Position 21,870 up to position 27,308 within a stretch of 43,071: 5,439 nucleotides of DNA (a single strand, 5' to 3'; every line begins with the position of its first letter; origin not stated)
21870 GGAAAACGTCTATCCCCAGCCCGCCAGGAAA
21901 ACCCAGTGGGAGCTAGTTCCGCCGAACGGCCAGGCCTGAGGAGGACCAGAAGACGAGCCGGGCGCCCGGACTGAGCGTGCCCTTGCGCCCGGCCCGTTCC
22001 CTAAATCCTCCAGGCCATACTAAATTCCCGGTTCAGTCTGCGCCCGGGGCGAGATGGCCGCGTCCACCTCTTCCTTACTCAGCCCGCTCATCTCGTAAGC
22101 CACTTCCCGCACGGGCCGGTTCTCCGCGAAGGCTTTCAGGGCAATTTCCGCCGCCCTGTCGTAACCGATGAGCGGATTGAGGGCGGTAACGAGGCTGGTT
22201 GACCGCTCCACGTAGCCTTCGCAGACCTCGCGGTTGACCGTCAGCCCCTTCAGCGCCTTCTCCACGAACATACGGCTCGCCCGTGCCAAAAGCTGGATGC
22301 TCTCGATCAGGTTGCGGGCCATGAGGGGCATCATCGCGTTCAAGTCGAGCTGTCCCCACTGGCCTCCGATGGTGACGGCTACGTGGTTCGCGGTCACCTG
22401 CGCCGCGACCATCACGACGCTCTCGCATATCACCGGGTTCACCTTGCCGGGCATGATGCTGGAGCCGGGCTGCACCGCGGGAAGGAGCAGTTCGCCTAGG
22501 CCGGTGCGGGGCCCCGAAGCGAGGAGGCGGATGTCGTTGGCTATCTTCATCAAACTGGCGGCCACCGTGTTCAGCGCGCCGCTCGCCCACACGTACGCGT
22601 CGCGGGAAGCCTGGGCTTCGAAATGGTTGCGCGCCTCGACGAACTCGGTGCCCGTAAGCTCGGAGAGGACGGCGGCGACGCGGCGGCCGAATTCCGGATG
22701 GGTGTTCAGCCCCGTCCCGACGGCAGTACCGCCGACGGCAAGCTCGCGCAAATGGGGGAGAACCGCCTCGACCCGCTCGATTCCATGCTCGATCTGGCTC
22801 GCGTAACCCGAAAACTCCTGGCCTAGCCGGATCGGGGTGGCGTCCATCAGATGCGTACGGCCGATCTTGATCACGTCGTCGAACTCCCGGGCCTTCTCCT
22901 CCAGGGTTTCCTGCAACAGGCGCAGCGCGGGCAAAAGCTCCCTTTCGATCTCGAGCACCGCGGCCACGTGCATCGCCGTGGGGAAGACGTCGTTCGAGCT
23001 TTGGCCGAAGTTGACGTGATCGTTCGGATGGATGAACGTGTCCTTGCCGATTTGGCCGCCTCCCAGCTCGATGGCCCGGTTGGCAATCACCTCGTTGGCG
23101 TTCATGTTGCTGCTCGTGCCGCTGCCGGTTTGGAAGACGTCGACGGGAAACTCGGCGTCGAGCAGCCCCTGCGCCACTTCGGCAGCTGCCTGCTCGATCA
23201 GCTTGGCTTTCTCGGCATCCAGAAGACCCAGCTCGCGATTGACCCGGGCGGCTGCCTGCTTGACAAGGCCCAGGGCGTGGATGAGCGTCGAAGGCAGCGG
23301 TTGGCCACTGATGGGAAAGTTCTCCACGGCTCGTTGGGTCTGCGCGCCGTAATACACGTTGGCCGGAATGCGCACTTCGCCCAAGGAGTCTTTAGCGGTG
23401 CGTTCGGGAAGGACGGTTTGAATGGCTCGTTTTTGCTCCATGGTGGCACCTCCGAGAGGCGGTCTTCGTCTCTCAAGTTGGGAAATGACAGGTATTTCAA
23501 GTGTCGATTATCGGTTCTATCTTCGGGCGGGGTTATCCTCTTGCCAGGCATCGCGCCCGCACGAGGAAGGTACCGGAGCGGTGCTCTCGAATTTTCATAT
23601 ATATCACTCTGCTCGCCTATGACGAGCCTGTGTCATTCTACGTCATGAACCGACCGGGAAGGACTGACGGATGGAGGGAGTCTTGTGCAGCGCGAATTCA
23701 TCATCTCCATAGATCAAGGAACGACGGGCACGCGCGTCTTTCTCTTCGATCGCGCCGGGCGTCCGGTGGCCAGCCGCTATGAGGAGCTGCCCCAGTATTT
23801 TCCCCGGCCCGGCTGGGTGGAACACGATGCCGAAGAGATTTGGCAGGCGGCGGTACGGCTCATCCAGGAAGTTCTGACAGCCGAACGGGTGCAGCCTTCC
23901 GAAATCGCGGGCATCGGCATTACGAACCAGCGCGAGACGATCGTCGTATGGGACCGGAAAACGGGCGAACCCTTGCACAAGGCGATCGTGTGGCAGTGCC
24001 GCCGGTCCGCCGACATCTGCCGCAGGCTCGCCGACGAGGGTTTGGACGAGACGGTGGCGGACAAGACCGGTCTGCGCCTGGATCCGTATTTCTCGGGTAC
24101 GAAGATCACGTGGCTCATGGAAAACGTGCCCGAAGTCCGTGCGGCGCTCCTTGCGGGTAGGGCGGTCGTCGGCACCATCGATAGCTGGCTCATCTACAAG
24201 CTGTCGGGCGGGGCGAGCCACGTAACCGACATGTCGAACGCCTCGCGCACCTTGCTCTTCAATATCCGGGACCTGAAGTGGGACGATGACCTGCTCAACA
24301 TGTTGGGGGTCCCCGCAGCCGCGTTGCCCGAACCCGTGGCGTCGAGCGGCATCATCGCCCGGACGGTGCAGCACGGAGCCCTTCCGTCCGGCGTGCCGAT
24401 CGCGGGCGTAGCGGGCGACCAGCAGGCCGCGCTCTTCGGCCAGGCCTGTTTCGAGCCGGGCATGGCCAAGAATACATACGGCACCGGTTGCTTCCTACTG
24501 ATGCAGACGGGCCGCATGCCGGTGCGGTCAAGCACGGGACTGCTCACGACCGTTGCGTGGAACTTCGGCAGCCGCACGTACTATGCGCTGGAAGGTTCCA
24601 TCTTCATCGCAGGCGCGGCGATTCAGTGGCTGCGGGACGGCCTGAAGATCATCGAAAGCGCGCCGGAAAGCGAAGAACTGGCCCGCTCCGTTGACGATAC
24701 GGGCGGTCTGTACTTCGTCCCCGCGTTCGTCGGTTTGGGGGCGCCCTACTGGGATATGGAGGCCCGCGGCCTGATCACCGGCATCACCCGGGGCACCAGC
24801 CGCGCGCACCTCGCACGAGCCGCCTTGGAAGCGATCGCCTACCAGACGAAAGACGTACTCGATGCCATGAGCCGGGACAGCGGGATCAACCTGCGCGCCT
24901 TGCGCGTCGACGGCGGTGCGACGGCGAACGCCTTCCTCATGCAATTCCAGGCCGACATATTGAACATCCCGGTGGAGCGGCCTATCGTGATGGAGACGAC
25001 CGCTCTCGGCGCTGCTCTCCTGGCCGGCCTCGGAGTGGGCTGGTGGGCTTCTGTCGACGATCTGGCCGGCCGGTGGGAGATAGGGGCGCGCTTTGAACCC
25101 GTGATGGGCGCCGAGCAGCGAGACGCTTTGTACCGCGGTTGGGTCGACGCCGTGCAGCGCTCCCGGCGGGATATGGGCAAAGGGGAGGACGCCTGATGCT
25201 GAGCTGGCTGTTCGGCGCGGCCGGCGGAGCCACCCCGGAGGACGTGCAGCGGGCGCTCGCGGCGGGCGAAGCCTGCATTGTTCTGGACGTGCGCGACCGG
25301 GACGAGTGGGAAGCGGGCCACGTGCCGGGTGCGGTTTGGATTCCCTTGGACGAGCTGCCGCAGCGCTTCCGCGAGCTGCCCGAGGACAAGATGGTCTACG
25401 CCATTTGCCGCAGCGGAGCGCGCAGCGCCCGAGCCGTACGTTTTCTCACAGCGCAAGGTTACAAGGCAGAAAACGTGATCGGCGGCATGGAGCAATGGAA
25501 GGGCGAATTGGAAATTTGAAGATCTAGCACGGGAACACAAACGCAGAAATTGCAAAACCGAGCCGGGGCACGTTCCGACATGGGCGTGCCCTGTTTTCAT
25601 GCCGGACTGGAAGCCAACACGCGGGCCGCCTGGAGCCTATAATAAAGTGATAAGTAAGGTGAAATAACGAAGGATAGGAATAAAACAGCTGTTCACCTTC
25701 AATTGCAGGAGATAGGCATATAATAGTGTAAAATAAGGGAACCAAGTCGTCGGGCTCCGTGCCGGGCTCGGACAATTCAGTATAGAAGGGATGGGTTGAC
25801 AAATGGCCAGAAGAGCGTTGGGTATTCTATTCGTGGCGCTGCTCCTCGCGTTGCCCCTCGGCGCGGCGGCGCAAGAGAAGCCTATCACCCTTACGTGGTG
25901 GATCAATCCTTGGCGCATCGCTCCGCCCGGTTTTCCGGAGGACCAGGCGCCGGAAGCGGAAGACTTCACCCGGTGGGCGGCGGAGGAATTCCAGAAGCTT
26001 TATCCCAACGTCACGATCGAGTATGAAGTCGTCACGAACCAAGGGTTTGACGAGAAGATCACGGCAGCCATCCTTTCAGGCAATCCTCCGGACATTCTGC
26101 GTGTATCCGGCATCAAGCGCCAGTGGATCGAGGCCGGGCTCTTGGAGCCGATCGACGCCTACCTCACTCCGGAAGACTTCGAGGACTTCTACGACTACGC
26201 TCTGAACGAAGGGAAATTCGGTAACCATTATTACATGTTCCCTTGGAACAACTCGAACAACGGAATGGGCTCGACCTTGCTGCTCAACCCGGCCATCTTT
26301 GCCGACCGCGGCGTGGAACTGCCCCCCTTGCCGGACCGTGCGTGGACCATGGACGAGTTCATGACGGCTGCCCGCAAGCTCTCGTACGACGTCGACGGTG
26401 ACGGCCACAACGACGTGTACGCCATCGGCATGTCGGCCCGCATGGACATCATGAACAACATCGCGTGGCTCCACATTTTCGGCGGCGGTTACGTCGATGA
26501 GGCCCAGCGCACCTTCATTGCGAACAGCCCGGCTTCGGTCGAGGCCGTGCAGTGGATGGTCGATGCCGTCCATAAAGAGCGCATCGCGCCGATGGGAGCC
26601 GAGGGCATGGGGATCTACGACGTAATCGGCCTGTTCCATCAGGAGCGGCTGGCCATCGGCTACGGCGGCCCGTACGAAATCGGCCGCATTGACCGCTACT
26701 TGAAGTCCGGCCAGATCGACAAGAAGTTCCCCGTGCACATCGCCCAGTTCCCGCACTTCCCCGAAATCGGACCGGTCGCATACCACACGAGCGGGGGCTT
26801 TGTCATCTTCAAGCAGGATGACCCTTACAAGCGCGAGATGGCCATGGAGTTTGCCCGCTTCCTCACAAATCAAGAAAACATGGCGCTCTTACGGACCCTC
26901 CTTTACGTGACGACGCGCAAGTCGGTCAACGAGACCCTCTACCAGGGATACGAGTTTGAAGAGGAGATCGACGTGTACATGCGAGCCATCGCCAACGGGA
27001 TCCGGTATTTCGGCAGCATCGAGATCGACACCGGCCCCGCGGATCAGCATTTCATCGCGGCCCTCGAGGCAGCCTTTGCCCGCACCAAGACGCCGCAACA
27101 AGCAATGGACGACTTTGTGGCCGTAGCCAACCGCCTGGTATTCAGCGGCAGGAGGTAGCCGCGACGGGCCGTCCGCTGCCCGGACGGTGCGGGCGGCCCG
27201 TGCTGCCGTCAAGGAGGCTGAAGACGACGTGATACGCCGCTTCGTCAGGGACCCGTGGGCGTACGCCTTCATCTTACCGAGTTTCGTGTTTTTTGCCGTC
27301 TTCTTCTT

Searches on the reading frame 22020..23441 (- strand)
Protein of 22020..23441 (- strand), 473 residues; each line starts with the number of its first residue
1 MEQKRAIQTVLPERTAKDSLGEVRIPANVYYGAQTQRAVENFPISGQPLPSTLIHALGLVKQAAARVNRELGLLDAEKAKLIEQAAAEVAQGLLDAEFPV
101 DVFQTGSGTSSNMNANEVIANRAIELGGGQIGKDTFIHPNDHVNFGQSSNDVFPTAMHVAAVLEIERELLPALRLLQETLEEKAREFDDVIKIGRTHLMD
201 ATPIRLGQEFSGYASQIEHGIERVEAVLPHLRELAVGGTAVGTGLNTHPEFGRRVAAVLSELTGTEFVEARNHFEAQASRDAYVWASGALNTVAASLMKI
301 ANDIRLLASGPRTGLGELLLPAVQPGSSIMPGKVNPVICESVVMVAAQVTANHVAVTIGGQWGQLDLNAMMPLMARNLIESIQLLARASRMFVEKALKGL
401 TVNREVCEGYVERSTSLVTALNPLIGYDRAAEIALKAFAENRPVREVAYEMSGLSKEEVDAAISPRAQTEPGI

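Call 35: search_protein_families(library=pfam, proteins=[window:22020-23441:-], max_evalue=0.00001)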
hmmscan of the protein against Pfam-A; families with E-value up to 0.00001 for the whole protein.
window:22020-23441:- (473 aa): 2 families
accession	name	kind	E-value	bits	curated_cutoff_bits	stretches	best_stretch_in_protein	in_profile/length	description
PF00206.25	Lyase_1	-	1.6e-104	350.2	27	1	21-350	1-311/312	Lyase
PF10415.14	FumaraseC_C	-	1.3e-18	67.6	32.5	1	417-467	1-51/54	Fumarase C C-terminus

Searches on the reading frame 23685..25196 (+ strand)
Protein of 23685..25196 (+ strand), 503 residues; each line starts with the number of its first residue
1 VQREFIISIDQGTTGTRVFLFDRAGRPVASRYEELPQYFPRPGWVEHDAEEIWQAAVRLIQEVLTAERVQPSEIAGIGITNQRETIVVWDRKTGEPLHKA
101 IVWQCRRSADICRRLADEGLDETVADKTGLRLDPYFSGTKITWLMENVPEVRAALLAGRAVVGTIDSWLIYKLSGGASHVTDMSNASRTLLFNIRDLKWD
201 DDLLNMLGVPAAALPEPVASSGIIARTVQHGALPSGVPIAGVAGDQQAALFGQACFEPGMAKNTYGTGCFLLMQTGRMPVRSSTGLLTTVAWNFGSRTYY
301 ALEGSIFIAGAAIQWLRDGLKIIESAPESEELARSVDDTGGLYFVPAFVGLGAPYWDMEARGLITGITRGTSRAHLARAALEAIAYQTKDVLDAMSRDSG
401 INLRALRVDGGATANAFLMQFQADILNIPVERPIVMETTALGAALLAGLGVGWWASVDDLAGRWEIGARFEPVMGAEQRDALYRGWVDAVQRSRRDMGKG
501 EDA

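Call 36: search_protein_families(library=pfam, proteins=[window:23685-25196:+], max_evalue=0.00001)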
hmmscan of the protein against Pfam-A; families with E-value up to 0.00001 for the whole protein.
window:23685-25196:+ (503 aa): 2 families
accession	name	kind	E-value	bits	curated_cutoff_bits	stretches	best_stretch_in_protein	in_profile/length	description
PF00370.27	FGGY_N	-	2.4e-75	253.8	28.8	1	6-252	2-245/245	FGGY family of carbohydrate kinases, N-terminal domain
PF02782.22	FGGY_C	-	7.5e-49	166.6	27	1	262-449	2-196/198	FGGY family of carbohydrate kinases, C-terminal domain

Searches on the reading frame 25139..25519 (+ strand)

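Call 36: search_protein_families(library=pfam, proteins=[window:25139-25519:+], max_evalue=0.00001)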
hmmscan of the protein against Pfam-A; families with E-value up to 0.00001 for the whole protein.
window:25139-25519:+ (126 aa): 1 family
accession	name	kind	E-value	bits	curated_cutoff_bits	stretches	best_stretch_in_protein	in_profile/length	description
PF00581.25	Rhodanese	-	2e-20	73.6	22.2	1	32-122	1-101/102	Rhodanese-like domain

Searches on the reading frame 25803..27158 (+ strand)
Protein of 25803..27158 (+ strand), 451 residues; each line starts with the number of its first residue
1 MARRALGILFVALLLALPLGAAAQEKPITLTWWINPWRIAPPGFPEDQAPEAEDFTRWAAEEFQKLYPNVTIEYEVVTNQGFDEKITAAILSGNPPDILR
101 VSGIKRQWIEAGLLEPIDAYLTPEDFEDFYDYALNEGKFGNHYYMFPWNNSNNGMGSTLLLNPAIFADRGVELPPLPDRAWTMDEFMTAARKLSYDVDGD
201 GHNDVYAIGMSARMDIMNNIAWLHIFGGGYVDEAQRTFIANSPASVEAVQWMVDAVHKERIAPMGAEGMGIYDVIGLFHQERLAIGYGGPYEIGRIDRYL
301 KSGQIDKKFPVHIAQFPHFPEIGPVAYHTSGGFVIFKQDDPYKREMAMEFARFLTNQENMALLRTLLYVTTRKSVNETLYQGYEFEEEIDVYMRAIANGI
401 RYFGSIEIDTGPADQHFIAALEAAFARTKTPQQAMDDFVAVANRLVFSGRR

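Call 36: search_protein_families(library=pfam, proteins=[window:25803-27158:+], max_evalue=0.00001)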
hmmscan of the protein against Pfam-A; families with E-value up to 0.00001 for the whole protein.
window:25803-27158:+ (451 aa): 2 families
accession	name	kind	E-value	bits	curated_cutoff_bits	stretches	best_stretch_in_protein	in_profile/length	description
PF01547.30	SBP_bac_1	-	8.4e-30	105.2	26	1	53-360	6-306/307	Bacterial extracellular solute-binding protein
PF13416.11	SBP_bac_8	-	2.2e-22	80.6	27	1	59-377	2-267/279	Bacterial extracellular solute-binding protein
